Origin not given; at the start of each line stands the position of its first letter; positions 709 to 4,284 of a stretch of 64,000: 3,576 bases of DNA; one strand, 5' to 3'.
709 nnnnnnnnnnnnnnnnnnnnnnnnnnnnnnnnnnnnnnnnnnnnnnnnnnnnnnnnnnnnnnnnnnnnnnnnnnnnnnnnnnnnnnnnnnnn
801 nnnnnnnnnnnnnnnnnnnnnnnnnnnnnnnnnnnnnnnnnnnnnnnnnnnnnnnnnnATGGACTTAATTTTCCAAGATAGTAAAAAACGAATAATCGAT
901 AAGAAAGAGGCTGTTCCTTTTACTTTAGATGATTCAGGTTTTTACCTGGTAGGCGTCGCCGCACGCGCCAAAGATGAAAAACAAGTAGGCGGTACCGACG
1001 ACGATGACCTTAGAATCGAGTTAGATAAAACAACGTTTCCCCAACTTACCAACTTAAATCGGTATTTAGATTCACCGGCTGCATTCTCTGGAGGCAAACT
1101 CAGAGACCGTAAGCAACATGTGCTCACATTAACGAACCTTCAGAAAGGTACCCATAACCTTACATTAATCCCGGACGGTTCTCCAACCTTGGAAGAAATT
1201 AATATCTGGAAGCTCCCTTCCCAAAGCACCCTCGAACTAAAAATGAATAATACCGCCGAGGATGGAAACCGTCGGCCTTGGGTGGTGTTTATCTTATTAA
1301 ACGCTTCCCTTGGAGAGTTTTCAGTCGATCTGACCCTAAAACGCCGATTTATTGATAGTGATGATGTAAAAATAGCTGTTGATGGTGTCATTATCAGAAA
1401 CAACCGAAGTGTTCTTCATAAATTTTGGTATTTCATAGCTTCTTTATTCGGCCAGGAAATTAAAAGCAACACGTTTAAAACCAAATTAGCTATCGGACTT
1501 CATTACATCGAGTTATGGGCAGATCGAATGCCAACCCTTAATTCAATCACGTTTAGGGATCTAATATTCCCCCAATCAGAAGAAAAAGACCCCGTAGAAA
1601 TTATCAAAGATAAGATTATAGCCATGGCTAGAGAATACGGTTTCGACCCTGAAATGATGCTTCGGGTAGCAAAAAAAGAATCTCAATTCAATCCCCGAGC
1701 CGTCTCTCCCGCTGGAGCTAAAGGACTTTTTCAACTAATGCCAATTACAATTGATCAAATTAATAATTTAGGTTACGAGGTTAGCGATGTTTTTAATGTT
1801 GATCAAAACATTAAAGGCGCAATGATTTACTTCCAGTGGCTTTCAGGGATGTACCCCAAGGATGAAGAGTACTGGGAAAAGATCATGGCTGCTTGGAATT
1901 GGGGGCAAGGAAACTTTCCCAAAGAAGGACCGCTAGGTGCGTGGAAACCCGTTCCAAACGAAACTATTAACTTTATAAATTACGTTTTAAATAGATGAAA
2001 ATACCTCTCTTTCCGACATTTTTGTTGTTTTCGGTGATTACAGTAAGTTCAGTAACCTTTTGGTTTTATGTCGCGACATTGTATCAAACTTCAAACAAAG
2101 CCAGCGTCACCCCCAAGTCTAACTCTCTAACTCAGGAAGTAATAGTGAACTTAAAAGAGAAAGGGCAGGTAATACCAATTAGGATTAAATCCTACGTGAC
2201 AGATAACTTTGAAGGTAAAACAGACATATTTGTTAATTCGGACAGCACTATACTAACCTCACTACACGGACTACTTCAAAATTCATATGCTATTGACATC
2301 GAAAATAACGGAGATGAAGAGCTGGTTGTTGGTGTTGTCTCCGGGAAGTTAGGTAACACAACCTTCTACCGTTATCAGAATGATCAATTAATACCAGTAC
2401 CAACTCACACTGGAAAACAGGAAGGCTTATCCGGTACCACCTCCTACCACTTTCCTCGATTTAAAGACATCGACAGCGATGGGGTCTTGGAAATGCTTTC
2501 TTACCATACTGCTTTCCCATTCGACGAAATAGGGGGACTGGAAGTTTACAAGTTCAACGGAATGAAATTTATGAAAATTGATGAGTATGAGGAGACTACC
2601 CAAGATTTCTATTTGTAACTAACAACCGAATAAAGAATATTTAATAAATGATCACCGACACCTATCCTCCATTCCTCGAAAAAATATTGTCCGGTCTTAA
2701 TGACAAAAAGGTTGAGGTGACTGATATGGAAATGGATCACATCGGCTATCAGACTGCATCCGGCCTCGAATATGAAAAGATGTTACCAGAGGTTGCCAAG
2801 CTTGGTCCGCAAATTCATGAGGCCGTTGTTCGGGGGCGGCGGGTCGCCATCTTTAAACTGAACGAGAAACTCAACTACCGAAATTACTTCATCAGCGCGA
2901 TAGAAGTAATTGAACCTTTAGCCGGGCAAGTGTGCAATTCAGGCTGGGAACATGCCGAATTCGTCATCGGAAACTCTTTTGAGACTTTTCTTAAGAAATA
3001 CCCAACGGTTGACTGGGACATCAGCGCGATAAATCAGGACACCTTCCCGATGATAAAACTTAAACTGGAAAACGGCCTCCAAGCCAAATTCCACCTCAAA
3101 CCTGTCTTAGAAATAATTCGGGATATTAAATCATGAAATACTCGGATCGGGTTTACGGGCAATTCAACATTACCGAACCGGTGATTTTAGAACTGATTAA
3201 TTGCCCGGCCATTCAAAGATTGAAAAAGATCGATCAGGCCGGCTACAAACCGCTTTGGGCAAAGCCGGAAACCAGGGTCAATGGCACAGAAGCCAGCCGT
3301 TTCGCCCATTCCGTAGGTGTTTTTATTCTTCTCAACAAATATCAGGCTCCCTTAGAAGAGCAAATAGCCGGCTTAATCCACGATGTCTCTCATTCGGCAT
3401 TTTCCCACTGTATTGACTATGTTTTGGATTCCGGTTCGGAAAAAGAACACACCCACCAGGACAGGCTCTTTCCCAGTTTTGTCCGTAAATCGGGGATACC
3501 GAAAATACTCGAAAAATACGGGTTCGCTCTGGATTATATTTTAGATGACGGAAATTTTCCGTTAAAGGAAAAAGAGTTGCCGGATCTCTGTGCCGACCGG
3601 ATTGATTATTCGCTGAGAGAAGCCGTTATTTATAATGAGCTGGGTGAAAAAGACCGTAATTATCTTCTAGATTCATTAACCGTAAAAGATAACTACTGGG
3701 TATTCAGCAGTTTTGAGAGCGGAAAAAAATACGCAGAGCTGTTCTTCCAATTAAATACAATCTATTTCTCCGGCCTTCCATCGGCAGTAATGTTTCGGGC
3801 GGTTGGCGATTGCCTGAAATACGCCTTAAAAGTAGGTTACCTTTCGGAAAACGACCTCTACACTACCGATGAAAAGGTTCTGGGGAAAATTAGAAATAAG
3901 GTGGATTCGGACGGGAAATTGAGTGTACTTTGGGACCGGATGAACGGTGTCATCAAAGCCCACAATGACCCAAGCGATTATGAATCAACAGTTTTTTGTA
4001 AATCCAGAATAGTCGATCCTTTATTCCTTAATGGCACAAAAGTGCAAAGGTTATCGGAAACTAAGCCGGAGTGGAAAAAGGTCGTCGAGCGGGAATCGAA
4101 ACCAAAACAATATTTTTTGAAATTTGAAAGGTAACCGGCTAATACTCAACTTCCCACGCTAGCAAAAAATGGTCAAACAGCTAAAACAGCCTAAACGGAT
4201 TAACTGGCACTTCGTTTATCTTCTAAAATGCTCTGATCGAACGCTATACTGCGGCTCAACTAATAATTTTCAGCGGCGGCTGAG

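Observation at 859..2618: Paralogous two-gene cassettes at both window ends (859-2618 and 56128-58301): a signal-less lysozyme-like protein with a shared N-terminal domain and a divergent C-terminal catalytic domain, followed by a membrane-anchored FG-GAP-like protein. The architecture resembles polymorphic effector-immunity modules.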

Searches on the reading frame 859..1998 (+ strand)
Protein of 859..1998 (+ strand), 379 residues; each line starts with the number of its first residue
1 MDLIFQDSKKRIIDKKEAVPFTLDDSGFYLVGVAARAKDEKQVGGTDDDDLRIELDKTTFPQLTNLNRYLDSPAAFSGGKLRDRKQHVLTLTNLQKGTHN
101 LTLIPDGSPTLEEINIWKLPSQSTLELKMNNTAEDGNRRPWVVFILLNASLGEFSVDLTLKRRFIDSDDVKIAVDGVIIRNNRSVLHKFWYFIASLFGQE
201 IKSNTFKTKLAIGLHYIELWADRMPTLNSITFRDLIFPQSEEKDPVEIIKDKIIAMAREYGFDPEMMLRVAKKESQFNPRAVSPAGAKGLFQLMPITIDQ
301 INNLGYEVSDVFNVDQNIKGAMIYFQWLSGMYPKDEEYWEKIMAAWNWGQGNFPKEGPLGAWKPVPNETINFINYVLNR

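Call 5: search_protein_families(library=pfam, proteins=[window:859-1998:+], max_evalue=1)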
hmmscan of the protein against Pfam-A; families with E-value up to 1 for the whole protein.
window:859-1998:+ (379 aa): 2 families
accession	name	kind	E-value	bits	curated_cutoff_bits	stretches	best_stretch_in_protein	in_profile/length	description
PF01464.25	SLT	-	2e-21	76.2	21.3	1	253-353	3-101/117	Transglycosylase SLT domain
PF04876.17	Tenui_NCP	-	0.041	13.9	27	1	172-277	63-162/173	Tenuivirus major non-capsid protein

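Call 28: search_protein_families(library=phrogs, proteins=[window:859-1998:+], max_evalue=0.1)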
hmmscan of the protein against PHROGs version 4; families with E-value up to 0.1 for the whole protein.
window:859-1998:+ (379 aa): 19 families
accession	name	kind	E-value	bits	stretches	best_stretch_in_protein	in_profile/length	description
phrog_2013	-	tail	4.7e-21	76.2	1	242-376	461-585/657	lytic tail protein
phrog_669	-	lysis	7.6e-21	74.2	1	244-375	913-1048/1946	endolysin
phrog_14342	-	tail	8.6e-14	52.8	1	250-355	142-239/272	lytic tail fiber protein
phrog_28504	-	tail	2.2e-11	44.2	1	249-354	233-331/597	lytic tail fiber protein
phrog_13449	-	other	2.9e-11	44.3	1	251-323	9-76/269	transglycosylase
phrog_342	-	head and packaging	3.5e-10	39.5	1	251-350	17-112/1235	internal virion protein with endolysin domain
phrog_28014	-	unknown function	8.4e-10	39.7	1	246-376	31-151/224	-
phrog_4067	-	other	2.8e-09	36.9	1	245-325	666-753/980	transglycosylase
phrog_21143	-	tail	5.2e-07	29.4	1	257-365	12-112/576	lytic tail fiber protein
phrog_3201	-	tail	1.4e-06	27.2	1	242-299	2014-2072/2408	tail fiber protein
phrog_32437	-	unknown function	9.2e-06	26.7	1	253-352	76-172/205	-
phrog_19349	-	unknown function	1.2e-05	26.2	1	250-349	71-166/204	-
phrog_2533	-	unknown function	0.0001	21.5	1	245-354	741-844/1130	-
phrog_21776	-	other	0.00034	21.4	1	243-353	88-213/238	transglycosylase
phrog_3310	-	other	0.00036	21.2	1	255-296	152-193/231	transglycosylase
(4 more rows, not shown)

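Call 29: search_protein_families(library=ncbifam, proteins=[window:859-1998:+], max_evalue=0.1)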
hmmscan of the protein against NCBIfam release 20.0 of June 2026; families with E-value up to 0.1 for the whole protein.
window:859-1998:+ (379 aa): 7 families
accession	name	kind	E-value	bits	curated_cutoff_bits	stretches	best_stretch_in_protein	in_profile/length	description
NF047373.1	BB0259_flg_lyt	exception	1.7e-15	56.9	234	1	250-352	549-649/705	flagellar assembly lytic transglycosylase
NF008112.0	PRK10859.1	equivalog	7.7e-08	31.2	354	1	261-351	300-388/483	membrane-bound lytic murein transglycosylase MltF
NF008631.0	PRK11619.1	equivalog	7.4e-07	27.9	536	1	250-328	480-563/644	murein transglycosylase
NF008670.0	PRK11671.1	equivalog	2.4e-06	27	375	1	255-332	198-281/359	membrane-bound lytic murein transglycosylase MltC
NF008050.0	PRK10783.1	equivalog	0.0021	16.5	508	1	273-352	127-204/457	murein transglycosylase D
NF010327.0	PRK13763.1-2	equivalog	0.017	14.8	240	1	236-276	49-89/192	putative RNA-processing protein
NF052397.1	AggPromo_Cterm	subfamily_domain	0.022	15.2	40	1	266-305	4-42/80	aggregation-promoting factor C-terminal-like domain-containing protein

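Call 30: predict_structure(alignment_id=A2)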
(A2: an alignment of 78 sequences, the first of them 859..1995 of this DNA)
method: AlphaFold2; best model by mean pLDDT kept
length: 379 residues; sequences in the alignment: 78
mean_pLDDT: 92.5   pTM: 0.76
mean pLDDT of the five models: 92.5, 92.4, 91.9, 90.0, 89.5
residues with pLDDT >= 90: 308; 70-90: 47; 50-70: 23; < 50: 1
segments of 3 or more residues with pLDDT < 50: none
pLDDT, mean of each block of 10 residues (from residue 1): 97 98 94 98 93 96 89 95 98 94 97 98 94 95 97 96 84 90 55 62 90 97 96 89 82 93 97 98 96 97 98 97 98 95 96 89 91 97
secondary structure, 60 per line:
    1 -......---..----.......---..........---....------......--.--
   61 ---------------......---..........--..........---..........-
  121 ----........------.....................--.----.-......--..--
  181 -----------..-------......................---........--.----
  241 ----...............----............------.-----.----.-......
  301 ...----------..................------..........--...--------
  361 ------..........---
elements in order: E2-7 E17-23 E27-36 H40-43 E50-55 H78-81 E85-94 E97-106 E110-119 E125-132 E139-159 E169-174 E201-222 E226-233 H245-259 H264-275 H295-303 H314-331 H338-347 H367-376

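Call 38: find_related_loci(query=A2, collection=genome_contigs, flank=4000)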
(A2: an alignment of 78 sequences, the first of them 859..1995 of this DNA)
Query A2 (379 aa) in genome_contigs; peptide patterns used: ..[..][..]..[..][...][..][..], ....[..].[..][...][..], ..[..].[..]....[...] (x = any residue, [..] = any of these).
516 stretches matched a pattern; 101 encode a relative of the query (tblastn E <= 1e-3); the best 80 are kept; 79 distinct loci.
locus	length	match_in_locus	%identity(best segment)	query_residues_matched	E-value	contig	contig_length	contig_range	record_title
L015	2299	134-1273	51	1-379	2e-132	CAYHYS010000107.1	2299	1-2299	MAG TPA_asm: uncultured Candidatus Saccharibacteria bacterium isolate ERP119705_co15_647 genome assembly, contig: NODE_7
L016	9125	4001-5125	51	1-379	8e-125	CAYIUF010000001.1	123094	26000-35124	MAG TPA_asm: uncultured Gammaproteobacteria bacterium isolate ERP119705_co5_572 genome assembly, contig: NODE_71_length_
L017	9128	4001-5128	49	1-379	8e-117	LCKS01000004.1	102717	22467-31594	MAG: Candidatus Amesbacteria bacterium GW2011_GWC2_45_19 UX05_C0004, whole genome shotgun sequence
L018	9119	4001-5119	49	1-377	7e-116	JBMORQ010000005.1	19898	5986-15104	MAG: Patescibacteria group bacterium isolate Betzabe_MAG184 MAG184_5, whole genome shotgun sequence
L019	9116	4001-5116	49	3-377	5e-115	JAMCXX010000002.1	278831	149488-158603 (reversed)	MAG: Patescibacteria group bacterium isolate FK_Sedi_B_Bin.386 NODE_16_length_278831_cov_9.96967, whole genome shotgun s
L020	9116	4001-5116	48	1-376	1e-112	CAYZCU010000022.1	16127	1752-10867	MAG TPA_asm: uncultured Gammaproteobacteria bacterium isolate SRP278252_co2_842 genome assembly, contig: NODE_7492_lengt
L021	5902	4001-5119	47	1-377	7e-111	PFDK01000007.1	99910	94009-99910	MAG: Candidatus Pacebacteria bacterium CG10_big_fil_rev_8_21_14_0_10_56_10 CG10_8_21_14_0.10_scaffold_506_c, whole genom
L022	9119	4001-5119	47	1-377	2e-109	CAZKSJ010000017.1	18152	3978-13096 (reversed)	MAG TPA_asm: uncultured Pseudomonadales bacterium isolate SRP239243_co2_85 genome assembly, contig: NODE_4964_length_181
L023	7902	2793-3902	45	1-377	3e-104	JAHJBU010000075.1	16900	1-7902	MAG: Patescibacteria group bacterium isolate Modern_marine.mb.272 Modern_marine.mb.272_k141_1788233, whole genome shotgu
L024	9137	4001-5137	56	1-379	9e-139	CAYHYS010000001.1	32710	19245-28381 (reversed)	MAG TPA_asm: uncultured Candidatus Saccharibacteria bacterium isolate ERP119705_co15_647 genome assembly, contig: NODE_1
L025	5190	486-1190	55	1-233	4e-74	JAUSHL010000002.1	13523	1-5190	MAG: Candidatus Daviesbacteria bacterium isolate E14_metabat.bin.192 E14_k141_931295, whole genome shotgun sequence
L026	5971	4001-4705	47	1-230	6e-60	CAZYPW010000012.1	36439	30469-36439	MAG TPA_asm: uncultured Gammaproteobacteria bacterium isolate binchicken_co38_269 genome assembly, contig: NODE_2420_len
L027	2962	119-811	41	9-232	2e-56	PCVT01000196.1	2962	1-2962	MAG: Parcubacteria group bacterium CG11_big_fil_rev_8_21_14_0_20_41_14 CG11_8_21_14_0.20_scaffold_28594_c, whole genome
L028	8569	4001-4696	40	2-232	6e-55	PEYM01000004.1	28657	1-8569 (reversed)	MAG: Candidatus Saganbacteria bacterium CG08_land_8_20_14_0_20_45_16 CG08_land_8_20_14_0.20_scaffold_431_c, whole genome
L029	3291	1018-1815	39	1-251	3e-52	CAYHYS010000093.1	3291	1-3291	MAG TPA_asm: uncultured Candidatus Saccharibacteria bacterium isolate ERP119705_co15_647 genome assembly, contig: NODE_4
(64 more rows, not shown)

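Call 81: search_protein_families(library=padloc, proteins=[window:859-1998:+], max_evalue=0.01)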
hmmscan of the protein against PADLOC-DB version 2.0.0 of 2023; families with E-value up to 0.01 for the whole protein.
window:859-1998:+ (379 aa): 0 families

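Call 99: search_protein_families(library=pfam, alignment_id=A2, max_evalue=0.01)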
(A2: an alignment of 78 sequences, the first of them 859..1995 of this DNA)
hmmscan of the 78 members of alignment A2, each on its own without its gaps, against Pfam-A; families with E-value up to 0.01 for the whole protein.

A. member 1, window:859-1995:+ (379 aa): 1 family
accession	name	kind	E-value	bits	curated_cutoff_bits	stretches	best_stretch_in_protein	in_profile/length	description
PF01464.25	SLT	-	2e-21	76.2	21.3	1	253-353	3-101/117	Transglycosylase SLT domain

B. families by the number of members that match (of 78 scanned): 3 families
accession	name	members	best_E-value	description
PF07486.17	Hydrolase_2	39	2.1e-18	Cell Wall Hydrolase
PF01464.25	SLT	38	1.5e-23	Transglycosylase SLT domain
PF18712.6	DUF5644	1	0.0026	Family of unknown function (DUF5644)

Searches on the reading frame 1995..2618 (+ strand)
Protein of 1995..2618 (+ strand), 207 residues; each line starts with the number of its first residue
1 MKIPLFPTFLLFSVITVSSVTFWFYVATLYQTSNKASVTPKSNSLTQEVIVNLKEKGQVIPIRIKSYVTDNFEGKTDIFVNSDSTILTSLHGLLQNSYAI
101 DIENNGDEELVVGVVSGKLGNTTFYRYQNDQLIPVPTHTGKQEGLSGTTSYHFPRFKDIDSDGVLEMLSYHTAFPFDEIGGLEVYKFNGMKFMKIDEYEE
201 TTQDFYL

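Call 5: search_protein_families(library=pfam, proteins=[window:1995-2618:+], max_evalue=1)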
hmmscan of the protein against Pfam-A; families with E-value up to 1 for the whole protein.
window:1995-2618:+ (207 aa): 1 family
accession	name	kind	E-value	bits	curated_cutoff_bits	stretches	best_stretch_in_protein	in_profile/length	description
PF13517.12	FG-GAP_3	-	8.6e-06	26.7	26.9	1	101-168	1-60/61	FG-GAP-like repeat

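Call 28: search_protein_families(library=phrogs, proteins=[window:1995-2618:+], max_evalue=0.1)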
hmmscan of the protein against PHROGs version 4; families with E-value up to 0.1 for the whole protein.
window:1995-2618:+ (207 aa): 0 families

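Call 29: search_protein_families(library=ncbifam, proteins=[window:1995-2618:+], max_evalue=0.1)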
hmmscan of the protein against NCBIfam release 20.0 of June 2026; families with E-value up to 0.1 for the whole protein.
window:1995-2618:+ (207 aa): 0 families

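Call 78: find_related_loci(query=A8, collection=metagenome_contigs, flank=3000)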
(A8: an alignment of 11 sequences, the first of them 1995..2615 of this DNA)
Query A8 (207 aa) in metagenome_contigs; peptide patterns used: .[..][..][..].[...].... (x = any residue, [..] = any of these).
386 stretches matched a pattern; 10 encode a relative of the query (tblastn E <= 1e-3); 10 distinct loci.
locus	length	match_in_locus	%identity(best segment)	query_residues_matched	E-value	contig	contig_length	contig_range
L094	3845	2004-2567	38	11-206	1e-34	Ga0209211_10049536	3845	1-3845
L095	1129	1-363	44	89-207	8e-27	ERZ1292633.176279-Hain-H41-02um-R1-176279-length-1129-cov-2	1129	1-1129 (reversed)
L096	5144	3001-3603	31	12-207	8e-24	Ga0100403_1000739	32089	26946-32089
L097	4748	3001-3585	31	8-200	6e-21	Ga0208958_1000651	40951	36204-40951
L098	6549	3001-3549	32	14-207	4e-20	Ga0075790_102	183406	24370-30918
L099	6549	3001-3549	32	14-207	4e-20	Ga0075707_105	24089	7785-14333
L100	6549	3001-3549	32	14-207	4e-20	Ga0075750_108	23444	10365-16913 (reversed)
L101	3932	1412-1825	37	62-200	7e-18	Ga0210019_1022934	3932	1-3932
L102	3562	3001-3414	37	62-200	7e-18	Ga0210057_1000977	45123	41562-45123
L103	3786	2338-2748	31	62-200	8e-12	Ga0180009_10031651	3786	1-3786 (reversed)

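Call 81: search_protein_families(library=padloc, proteins=[window:1995-2618:+], max_evalue=0.01)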
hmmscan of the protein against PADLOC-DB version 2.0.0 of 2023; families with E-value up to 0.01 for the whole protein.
window:1995-2618:+ (207 aa): 0 families

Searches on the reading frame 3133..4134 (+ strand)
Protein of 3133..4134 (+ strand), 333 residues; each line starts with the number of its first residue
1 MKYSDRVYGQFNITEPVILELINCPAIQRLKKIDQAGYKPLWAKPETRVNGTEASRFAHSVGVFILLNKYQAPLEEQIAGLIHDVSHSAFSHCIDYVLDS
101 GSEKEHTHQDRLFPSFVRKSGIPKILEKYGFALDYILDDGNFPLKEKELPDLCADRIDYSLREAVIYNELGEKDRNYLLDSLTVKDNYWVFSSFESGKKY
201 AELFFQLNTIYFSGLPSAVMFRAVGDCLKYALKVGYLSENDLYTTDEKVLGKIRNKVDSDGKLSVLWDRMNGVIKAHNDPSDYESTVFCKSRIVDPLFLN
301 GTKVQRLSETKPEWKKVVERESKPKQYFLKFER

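Call 102: search_protein_families(library=pfam, max_evalue=0.001, proteins=[window:3133-4134:+])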
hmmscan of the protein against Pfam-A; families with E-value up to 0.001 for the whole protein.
window:3133-4134:+ (333 aa): 1 family
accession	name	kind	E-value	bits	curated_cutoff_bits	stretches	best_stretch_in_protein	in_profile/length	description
PF01966.28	HD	-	0.00092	19.9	22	0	56-108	1-58/116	HD domain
